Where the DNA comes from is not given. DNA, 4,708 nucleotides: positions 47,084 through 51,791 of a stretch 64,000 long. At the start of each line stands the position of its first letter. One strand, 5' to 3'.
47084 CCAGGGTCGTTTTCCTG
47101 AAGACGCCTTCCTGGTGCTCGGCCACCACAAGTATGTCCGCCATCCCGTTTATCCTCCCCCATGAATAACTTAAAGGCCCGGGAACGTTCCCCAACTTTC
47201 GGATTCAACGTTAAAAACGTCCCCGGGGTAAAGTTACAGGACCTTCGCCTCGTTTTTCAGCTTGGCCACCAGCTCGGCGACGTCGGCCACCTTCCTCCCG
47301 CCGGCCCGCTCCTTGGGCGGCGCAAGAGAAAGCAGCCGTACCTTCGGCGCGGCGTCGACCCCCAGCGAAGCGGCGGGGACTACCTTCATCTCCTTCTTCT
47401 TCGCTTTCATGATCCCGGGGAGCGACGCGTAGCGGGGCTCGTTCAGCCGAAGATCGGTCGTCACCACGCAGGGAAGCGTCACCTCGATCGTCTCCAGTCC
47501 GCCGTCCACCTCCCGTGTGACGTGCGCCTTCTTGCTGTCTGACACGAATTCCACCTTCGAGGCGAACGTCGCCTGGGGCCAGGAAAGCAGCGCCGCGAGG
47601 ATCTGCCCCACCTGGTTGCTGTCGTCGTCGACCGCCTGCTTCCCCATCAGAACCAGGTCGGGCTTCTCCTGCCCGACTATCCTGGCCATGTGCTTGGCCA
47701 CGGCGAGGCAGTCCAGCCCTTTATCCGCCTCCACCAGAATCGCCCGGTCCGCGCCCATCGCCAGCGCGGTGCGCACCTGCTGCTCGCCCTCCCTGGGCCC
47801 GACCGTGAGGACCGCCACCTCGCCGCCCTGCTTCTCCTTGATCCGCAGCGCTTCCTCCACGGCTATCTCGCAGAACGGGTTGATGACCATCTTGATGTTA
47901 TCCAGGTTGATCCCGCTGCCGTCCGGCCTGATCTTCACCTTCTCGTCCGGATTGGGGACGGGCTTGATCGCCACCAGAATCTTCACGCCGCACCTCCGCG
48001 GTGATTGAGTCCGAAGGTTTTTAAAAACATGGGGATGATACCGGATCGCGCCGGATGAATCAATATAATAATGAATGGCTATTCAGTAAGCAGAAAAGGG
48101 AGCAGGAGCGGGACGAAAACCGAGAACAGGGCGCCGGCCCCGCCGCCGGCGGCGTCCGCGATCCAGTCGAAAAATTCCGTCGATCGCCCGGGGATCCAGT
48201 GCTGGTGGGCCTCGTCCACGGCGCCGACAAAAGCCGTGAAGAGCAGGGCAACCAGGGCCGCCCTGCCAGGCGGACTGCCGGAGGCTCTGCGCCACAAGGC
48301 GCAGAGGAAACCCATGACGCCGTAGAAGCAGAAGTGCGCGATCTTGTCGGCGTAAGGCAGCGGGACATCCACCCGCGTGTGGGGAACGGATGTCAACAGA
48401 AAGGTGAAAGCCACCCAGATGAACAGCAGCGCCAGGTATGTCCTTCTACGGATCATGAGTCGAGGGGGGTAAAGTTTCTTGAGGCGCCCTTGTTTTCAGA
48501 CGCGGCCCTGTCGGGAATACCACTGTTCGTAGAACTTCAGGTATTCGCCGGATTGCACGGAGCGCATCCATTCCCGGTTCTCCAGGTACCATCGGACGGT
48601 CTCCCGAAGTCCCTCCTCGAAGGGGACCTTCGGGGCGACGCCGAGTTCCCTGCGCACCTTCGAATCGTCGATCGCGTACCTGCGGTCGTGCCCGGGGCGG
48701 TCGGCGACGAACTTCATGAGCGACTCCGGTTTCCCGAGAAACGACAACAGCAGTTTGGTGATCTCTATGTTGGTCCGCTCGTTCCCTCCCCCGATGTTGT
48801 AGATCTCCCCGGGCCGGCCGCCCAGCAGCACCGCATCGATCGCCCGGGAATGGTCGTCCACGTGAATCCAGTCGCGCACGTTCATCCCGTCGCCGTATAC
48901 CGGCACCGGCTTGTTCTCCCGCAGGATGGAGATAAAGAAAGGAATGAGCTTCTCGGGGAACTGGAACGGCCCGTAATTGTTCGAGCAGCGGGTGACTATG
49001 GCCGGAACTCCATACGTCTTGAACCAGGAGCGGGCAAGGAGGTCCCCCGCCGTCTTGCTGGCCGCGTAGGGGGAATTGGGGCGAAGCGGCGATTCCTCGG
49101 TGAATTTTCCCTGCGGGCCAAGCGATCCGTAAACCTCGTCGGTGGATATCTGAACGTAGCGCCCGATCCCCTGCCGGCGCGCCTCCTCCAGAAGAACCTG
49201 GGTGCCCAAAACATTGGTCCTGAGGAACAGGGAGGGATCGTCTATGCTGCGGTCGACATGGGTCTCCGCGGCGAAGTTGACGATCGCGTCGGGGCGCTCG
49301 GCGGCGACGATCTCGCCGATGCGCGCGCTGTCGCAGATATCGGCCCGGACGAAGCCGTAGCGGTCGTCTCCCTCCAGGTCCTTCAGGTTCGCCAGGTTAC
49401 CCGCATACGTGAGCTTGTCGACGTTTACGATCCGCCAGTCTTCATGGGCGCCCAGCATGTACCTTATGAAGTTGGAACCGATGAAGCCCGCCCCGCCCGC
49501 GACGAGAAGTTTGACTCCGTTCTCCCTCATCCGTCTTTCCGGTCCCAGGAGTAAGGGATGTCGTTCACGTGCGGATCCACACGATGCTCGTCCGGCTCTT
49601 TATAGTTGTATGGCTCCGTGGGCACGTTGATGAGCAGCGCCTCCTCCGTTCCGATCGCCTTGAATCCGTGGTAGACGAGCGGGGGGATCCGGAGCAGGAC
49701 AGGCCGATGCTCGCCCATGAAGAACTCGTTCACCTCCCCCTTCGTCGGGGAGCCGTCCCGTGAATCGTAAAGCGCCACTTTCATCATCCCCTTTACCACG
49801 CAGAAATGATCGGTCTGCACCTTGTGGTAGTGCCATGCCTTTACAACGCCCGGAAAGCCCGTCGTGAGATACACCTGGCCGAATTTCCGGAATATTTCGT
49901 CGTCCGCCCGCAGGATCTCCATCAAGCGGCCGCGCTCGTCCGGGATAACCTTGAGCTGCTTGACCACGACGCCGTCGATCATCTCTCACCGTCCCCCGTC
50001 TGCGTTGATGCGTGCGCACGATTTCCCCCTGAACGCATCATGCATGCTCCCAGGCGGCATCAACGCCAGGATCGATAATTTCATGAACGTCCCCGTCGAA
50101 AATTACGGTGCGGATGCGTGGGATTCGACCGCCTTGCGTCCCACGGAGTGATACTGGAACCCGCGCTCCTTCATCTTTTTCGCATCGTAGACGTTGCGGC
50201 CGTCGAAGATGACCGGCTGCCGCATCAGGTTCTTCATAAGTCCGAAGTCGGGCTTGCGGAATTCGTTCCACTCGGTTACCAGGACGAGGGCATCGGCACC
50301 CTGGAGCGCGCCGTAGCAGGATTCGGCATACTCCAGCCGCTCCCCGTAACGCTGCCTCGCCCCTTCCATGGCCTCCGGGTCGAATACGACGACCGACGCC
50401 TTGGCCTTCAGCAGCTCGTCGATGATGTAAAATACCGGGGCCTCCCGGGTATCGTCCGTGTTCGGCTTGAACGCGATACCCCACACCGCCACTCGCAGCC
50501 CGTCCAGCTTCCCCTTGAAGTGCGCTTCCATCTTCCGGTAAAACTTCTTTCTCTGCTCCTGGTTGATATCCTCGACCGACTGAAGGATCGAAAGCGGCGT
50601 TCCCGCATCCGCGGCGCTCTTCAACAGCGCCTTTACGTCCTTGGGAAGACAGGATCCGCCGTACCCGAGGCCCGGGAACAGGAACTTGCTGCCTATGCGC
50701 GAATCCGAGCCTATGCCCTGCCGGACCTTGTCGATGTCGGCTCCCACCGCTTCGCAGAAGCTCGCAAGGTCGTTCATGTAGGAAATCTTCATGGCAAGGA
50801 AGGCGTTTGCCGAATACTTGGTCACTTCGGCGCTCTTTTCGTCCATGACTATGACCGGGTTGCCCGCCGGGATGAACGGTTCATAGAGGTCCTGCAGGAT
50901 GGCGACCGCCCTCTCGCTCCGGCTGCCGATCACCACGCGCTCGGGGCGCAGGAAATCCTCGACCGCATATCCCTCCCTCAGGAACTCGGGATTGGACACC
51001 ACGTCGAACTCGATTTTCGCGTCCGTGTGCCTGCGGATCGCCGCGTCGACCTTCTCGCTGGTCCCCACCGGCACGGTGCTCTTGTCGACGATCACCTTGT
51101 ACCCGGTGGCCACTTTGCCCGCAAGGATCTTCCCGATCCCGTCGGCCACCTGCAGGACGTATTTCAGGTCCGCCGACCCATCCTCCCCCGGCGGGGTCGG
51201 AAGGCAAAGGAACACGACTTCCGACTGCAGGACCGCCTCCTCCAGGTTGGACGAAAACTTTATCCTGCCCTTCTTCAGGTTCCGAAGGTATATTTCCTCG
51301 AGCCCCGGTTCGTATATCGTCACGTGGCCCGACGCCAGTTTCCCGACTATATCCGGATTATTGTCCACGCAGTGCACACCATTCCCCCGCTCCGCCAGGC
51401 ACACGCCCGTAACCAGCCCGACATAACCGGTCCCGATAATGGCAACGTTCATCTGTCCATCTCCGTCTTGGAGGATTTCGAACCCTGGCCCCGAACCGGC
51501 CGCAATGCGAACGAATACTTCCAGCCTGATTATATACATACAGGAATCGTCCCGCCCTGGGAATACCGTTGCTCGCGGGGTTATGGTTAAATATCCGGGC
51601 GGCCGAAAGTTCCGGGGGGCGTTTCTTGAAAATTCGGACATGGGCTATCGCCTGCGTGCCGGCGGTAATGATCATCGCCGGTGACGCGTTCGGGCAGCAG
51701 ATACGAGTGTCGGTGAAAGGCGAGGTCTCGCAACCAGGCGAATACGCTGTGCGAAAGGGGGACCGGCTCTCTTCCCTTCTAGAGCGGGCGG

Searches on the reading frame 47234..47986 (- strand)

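Call 31: search_protein_families(library=pfam, proteins=[window:47234-47986:-], max_evalue=0.001)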
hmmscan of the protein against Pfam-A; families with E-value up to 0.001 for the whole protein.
window:47234-47986:- (250 aa): 1 family
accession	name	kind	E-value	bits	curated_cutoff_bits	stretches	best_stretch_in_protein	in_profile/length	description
PF01012.27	ETF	-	2.9e-43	148.2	26.7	1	31-207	9-180/181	Electron transfer flavoprotein domain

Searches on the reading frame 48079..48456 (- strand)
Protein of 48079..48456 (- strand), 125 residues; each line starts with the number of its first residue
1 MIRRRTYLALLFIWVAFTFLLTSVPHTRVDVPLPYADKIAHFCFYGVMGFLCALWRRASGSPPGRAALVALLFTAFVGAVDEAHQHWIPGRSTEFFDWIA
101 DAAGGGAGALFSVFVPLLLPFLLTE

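Call 31: search_protein_families(library=pfam, proteins=[window:48079-48456:-], max_evalue=0.001)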
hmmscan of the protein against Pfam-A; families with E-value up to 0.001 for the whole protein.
window:48079-48456:- (125 aa): 1 family
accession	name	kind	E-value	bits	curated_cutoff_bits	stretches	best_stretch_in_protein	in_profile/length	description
PF04892.17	VanZ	-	1.8e-11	45.2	30.1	1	31-113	55-123/126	VanZ like family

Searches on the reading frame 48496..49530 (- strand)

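Call 30: search_protein_families(library=pfam, proteins=[window:48496-49530:-], max_evalue=0.001)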
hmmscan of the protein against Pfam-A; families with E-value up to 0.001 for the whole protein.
window:48496-49530:- (344 aa): 6 families
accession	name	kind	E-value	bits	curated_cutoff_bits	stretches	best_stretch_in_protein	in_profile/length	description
PF16363.11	GDP_Man_Dehyd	-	8.9e-80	269.1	27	1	9-311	1-332/332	GDP-mannose 4,6 dehydratase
PF01370.27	Epimerase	-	3.7e-69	233.2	20.9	1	9-247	2-240/240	NAD dependent epimerase/dehydratase family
PF04321.23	RmlD_sub_bind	-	6.6e-18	65.2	27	1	7-214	2-178/287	RmlD substrate binding domain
PF02719.21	Polysacc_synt_2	-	1.5e-14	54.3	20.2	1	8-132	1-130/293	Polysaccharide biosynthesis protein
PF01073.25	3Beta_HSD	-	9.9e-13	48.2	22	1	9-227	1-221/280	3-beta hydroxysteroid dehydrogenase/isomerase family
PF07993.18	NAD_binding_4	-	7.6e-08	32.3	20.1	1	77-184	86-206/258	Male sterility protein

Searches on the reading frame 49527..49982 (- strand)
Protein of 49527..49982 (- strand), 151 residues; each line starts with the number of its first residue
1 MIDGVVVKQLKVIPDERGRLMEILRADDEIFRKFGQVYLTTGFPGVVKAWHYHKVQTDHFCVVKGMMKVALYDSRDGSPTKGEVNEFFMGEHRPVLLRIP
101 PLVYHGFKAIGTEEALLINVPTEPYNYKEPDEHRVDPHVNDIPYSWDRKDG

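Call 30: search_protein_families(library=pfam, proteins=[window:49527-49982:-], max_evalue=0.001)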
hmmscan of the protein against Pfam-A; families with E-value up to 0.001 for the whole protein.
window:49527-49982:- (151 aa): 2 families
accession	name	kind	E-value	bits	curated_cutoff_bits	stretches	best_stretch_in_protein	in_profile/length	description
PF14667.12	Polysacc_synt_C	-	6.3e-14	52.5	28.7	1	15-132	3-110/111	Polysaccharide biosynthesis C-terminal domain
PF00908.23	dTDP_sugar_isom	-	3.6e-12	46.7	27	1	2-146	4-152/168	dTDP-4-dehydrorhamnose 3,5-epimerase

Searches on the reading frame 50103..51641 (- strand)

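Call 30: search_protein_families(library=pfam, proteins=[window:50103-51641:-], max_evalue=0.001)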
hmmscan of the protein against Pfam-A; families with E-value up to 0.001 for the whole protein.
window:50103-51641:- (512 aa): 6 families
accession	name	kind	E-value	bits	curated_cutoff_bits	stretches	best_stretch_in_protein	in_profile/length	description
PF03721.20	UDPG_MGDP_dh_N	-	1.7e-58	197.7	27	1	64-251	1-186/187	UDP-glucose/GDP-mannose dehydrogenase family, NAD binding domain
PF03720.21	UDPG_MGDP_dh_C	-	8.9e-37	126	30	1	385-486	1-102/103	UDP-glucose/GDP-mannose dehydrogenase family, UDP binding domain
PF00984.24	UDPG_MGDP_dh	-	1.9e-36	124.5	25.4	1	269-361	1-93/94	UDP-glucose/GDP-mannose dehydrogenase family, central domain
PF03807.23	F420_oxidored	-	2.9e-05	25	21.6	0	66-149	2-69/94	NADP oxidoreductase coenzyme F420-dependent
PF03446.21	NAD_binding_2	-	0.00014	22.4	21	0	65-204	1-109/161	NAD binding domain of 6-phosphogluconate dehydrogenase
PF02558.23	ApbA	-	0.00059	19.9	22.2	0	66-154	1-81/150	Ketopantoate reductase PanE/ApbA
